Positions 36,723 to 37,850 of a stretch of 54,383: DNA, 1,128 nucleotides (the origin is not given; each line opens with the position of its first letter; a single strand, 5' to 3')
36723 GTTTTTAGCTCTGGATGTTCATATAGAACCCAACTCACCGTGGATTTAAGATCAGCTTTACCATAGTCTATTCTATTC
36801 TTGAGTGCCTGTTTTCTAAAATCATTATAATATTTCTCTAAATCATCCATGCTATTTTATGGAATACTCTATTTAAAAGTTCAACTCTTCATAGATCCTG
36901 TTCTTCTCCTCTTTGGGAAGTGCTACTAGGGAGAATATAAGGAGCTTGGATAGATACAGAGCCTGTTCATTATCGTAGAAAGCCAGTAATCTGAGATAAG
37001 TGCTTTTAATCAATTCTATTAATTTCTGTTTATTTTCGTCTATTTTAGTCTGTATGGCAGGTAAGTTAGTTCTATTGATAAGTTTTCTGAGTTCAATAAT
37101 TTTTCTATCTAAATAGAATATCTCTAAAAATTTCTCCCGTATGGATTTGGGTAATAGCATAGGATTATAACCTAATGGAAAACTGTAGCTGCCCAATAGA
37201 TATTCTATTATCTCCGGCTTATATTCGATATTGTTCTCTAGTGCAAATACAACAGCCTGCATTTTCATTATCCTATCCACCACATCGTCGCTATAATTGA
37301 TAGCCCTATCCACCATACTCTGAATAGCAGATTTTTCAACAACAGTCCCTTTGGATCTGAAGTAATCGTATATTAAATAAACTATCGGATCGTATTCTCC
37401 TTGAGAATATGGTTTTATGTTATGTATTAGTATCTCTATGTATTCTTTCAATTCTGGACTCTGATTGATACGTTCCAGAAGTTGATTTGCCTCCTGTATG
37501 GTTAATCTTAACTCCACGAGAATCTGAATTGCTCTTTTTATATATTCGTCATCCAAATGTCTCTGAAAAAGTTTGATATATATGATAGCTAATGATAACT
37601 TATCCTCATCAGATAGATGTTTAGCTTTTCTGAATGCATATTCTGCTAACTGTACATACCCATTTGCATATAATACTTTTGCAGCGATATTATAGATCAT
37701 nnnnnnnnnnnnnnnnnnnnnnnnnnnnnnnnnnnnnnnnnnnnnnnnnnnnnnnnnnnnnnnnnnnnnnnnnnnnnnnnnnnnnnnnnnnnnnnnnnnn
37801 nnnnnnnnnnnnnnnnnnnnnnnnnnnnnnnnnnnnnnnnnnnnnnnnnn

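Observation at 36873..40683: Cysteine-free Rad50/SMC-like ATPase with a transmembrane hairpin at the coiled-coil apex, in a three-gene operon with a polytopic membrane protein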

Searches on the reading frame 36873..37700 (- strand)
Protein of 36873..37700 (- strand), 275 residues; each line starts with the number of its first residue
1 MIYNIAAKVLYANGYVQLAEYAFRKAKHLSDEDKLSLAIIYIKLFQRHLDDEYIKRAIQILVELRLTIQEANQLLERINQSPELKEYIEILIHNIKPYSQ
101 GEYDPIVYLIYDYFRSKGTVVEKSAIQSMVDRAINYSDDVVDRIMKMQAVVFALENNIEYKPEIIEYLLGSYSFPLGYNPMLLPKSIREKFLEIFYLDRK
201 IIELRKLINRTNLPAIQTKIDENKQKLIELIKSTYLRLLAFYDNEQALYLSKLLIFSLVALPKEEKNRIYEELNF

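Call 3: search_protein_families(library=pfam, proteins=[window:36873-37700:-], max_evalue=1)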
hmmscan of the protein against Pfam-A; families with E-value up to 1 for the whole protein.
window:36873-37700:- (275 aa): 2 families
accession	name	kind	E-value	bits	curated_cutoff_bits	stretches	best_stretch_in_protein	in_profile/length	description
PF23914.1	TPR_CcmH_CycH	-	0.0078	16.5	42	1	8-65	58-114/158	Cytochrome c-type biogenesis protein H TPR domain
PF13767.11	DUF4168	-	0.03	15.8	25.8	1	47-86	54-93/95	Domain of unknown function (DUF4168)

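Call 4: search_protein_families(library=ncbifam, proteins=[window:36873-37700:-], max_evalue=1)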
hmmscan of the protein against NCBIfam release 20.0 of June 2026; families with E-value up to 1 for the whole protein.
window:36873-37700:- (275 aa): 1 family
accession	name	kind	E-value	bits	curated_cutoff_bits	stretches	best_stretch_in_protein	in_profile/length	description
NF006743.0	PRK09270.1-2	equivalog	0.024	13.7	227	1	31-77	104-144/217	nucleoside/nucleotide kinase family protein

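Call 5: search_protein_families(library=padloc, proteins=[window:36873-37700:-], max_evalue=1)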
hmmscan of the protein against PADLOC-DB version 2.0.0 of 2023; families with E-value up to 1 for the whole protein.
window:36873-37700:- (275 aa): 0 families

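Call 16: find_homologous_proteins(query=window:36873-37700:-, max_evalue=0.01)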
Query window:36873-37700:- (275 aa): 7 proteins with E <= 0.01 among 1384 candidates.
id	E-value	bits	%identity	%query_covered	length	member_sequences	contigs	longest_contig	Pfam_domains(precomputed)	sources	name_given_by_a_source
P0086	3.3e-164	563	97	100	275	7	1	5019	-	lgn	-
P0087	6.6e-113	394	68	100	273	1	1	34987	-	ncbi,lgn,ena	-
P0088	2.0e-112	393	67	100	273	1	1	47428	-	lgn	-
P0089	1.7e-111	390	68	100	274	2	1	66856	-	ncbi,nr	ncbi:MAG: hypothetical protein N3C61_02340 [Candidatus Micrarchaeota archaeon]|nr:hypothetical prote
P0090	1.6e-109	383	65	100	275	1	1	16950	-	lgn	-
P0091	6.3e-108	378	66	100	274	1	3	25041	-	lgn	-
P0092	4.6e-23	100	32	96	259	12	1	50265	-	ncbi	-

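Call 17: find_encoding_contigs(protein=P0092, flank=8000, max_places=3)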
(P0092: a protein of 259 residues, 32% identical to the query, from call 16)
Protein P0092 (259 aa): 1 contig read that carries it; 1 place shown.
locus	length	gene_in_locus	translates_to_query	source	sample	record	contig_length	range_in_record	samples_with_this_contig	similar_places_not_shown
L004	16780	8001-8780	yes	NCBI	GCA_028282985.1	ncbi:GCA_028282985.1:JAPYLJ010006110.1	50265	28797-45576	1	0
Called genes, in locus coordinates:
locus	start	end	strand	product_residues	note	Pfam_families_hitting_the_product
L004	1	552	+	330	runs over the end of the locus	PF22700:MVD-like_N, PF00288:GHMP_kinases_N, PF18376:MDD_C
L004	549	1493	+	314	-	-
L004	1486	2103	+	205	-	-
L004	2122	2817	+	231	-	-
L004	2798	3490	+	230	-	-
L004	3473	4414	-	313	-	PF02005:TRM, PF05175:MTS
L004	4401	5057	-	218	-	PF00085:Thioredoxin (faint), PF13098:Thioredoxin_2 (faint), PF00462:Glutaredoxin (faint), PF05768:Glrx-like (faint), PF13192:Thioredoxin_3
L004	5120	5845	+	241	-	-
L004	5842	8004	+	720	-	PF02463:SMC_N, PF13166:AAA_13 (faint), PF13175:AAA_15 (faint), PF13476:AAA_23, PF13555:AAA_29, PF13304:AAA_21 (faint)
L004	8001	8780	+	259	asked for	-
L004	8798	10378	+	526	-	PF00749:tRNA-synt_1c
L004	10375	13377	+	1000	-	PF02463:SMC_N, PF13175:AAA_15 (weak), PF13304:AAA_21 (weak), PF13476:AAA_23, PF13555:AAA_29 (weak), PF06470:SMC_hinge, PF13304:AAA_21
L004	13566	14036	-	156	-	PF12850:Metallophos_2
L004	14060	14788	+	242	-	PF00793:DAHP_synth_1, PF03102:NeuB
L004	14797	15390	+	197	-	PF01902:Diphthami_syn_2_N (weak), PF28410:Diphthami_syn_2_C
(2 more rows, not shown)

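Call 18: find_encoding_contigs(protein=P0087, flank=6000, max_places=2)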
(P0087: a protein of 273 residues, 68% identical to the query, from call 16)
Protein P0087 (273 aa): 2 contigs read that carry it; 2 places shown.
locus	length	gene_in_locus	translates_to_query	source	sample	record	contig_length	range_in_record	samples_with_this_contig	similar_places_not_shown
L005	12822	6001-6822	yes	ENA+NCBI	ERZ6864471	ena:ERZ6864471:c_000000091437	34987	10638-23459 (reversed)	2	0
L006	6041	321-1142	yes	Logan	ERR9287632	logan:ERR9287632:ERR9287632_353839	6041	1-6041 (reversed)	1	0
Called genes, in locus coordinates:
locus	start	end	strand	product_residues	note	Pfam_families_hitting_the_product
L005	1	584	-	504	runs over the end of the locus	-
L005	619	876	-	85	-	PF01984:dsDNA_bind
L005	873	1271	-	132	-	PF01090:Ribosomal_S19e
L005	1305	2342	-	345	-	PF00579:tRNA-synt_1b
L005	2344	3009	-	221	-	PF00462:Glutaredoxin (faint), PF14595:Thioredoxin_9 (faint), PF00085:Thioredoxin (faint), PF13098:Thioredoxin_2 (faint), PF13192:Thioredoxin_3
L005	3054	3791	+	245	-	-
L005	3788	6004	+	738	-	PF02463:SMC_N, PF13476:AAA_23, PF13555:AAA_29 (weak), PF13304:AAA_21 (faint), PF04513:Baculo_PEP_C (weak)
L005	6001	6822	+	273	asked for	-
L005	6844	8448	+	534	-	PF00749:tRNA-synt_1c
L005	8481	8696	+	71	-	-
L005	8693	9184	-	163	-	-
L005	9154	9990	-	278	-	-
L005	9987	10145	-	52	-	PF01192:RNA_pol_Rpb6 (weak)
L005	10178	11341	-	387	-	PF00108:Thiolase_N, PF00109:ketoacyl-synt (weak), PF02803:Thiolase_C, PF22691:Thiolase_C_1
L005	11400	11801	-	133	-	PF06271:RDD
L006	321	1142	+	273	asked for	-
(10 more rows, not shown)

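Call 27: find_related_loci(query=A2, collection=genome_contigs, flank=6000)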
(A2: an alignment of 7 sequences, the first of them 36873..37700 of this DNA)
Query A2 (275 aa) in genome_contigs; peptide patterns used: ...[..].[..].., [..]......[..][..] (x = any residue, [..] = any of these).
55 stretches matched a pattern; 3 encode a relative of the query (tblastn E <= 1e-3); 3 distinct loci.
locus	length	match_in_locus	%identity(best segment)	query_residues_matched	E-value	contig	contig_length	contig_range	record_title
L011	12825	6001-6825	98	1-275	1e-176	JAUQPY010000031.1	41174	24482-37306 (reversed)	MAG: Candidatus Micrarchaeota archaeon isolate JZ-3.bins.121.201705 NODE_1350_length_41174_cov_2.56419, whole genome sho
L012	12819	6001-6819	68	1-275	4e-123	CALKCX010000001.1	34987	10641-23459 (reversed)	MAG: uncultured Candidatus Micrarchaeota archaeon isolate S1_Bin_METABAT__336_1 genome assembly, contig: c_000000091437,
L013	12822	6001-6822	68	1-275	5e-122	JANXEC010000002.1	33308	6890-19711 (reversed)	MAG: Candidatus Micrarchaeota archaeon isolate SKYB44 NODE_2_length_33308_cov_3.364326, whole genome shotgun sequence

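Call 33: predict_structure(alignment_id=A2)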
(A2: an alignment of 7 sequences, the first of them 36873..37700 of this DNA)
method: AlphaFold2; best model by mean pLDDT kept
length: 275 residues; sequences in the alignment: 7
mean_pLDDT: 81.9   pTM: 0.64
mean pLDDT of the five models: 81.9, 81.7, 81.0, 80.3, 78.8
residues with pLDDT >= 90: 122; 70-90: 105; 50-70: 24; < 50: 24
segments of 3 or more residues with pLDDT < 50: 67-69, 87-100
pLDDT, mean of each block of 10 residues (from residue 1): 72 81 80 77 74 74 57 50 51 44 83 82 90 87 95 95 93 90 92 96 91 90 96 94 91 95 90 81
secondary structure, 60 per line:
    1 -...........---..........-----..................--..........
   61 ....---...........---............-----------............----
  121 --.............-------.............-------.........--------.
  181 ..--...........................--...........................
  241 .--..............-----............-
elements in order: H2-12 H16-25 H31-48 H51-64 H68-78 H82-93 H105-116 H123-135 H143-155 H163-171 H185-211 H214-241 H244-257 H263-274

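Call 36: fold_search(model_id=the predicted structure, library=pdb)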
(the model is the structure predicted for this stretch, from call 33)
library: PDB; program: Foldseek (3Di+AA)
matches with E <= 10: 395; with E <= 0.001: 0
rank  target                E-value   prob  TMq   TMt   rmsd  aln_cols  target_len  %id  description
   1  7rdr_A                5.2e-02  0.57  0.20  0.13  18.1       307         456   15  Circular tandem repeat protein with novel repeat topology and enhanced subunit contact surfaces (released 2021-09-01)
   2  9qhb                  2.1e-01  0.41  0.20  0.21  19.2       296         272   14  Crystal structure of 16-repeat CTPR protein with eliminated coordination sites (released 2025-10-22)
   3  5l9u_X                2.1e-01  0.35  0.20  0.15  18.0       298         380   14  Model of human Anaphase-promoting complex/Cyclosome (APC/C-CDH1) with a cross linked Ubiquitin variant-substrate-UBE2C (released 2016-09-14)
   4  5aio                  2.7e-01  0.25  0.21  0.16  20.1       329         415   14  Crystal structure of t131 N-terminal TPR array (released 2015-06-24)
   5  3ro2_A                3.1e-01  0.21  0.17  0.14  19.0       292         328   12  Structures of the LGN/NuMA complex (released 2012-03-07)
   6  5l9t_X                3.5e-01  0.28  0.20  0.15  18.0       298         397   14  Model of human Anaphase-promoting complex/Cyclosome (APC/C-CDH1) with E2 UBE2S poised for polyubiquitination where UBE (released 2016-10-26)
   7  5g04_Y                3.5e-01  0.20  0.18  0.11  20.8       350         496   15  Structure of the human APC-Cdc20-Hsl1 complex (released 2016-05-25)
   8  4wne_A                3.8e-01  0.23  0.21  0.18  20.3       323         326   14  Crystal structure of the TPR domain of LGN in complex with Frmpd4/Preso1 at 2.0 Angstrom resolution (released 2015-09-16)
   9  8chy                  4.0e-01  0.33  0.23  0.23  19.8       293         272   15  Crystal structure of an 8-repeat consensus TPR superhelix with Zinc. (released 2024-02-21)
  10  7ue2_A                4.9e-01  0.16  0.19  0.18  17.3       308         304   14  Crystal structure of designed helical repeat protein RPB_PLP3_R6 bound to PLPx6 peptide (released 2023-03-29)
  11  5a7d_D                5.1e-01  0.18  0.17  0.14  18.8       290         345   13  Tetrameric assembly of LGN with Inscuteable (released 2016-08-03)
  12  5a7d_F                5.3e-01  0.21  0.19  0.15  17.4       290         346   12  Tetrameric assembly of LGN with Inscuteable (released 2016-08-03)
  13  9kfx_A                5.6e-01  0.28  0.23  0.11  19.3       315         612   12  Crystal structure of synthetic PPR-DYW in complex with target RNA (released 2025-11-12)
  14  6vbv_4                5.8e-01  0.18  0.21  0.16  22.1       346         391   12  Structure of the bovine BBSome:ARL6:GTP complex (released 2020-01-29)
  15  4ui9_Y                5.8e-01  0.18  0.20  0.12  20.4       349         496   12  Atomic structure of the human Anaphase-Promoting Complex (released 2015-06-17)
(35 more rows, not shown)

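Call 70: search_solved_structures(query=A2, max_evalue=1)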
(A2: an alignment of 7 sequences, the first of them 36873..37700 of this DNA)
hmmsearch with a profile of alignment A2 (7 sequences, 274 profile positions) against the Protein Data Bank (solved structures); distinct sequences matched with E-value up to 1: 0.
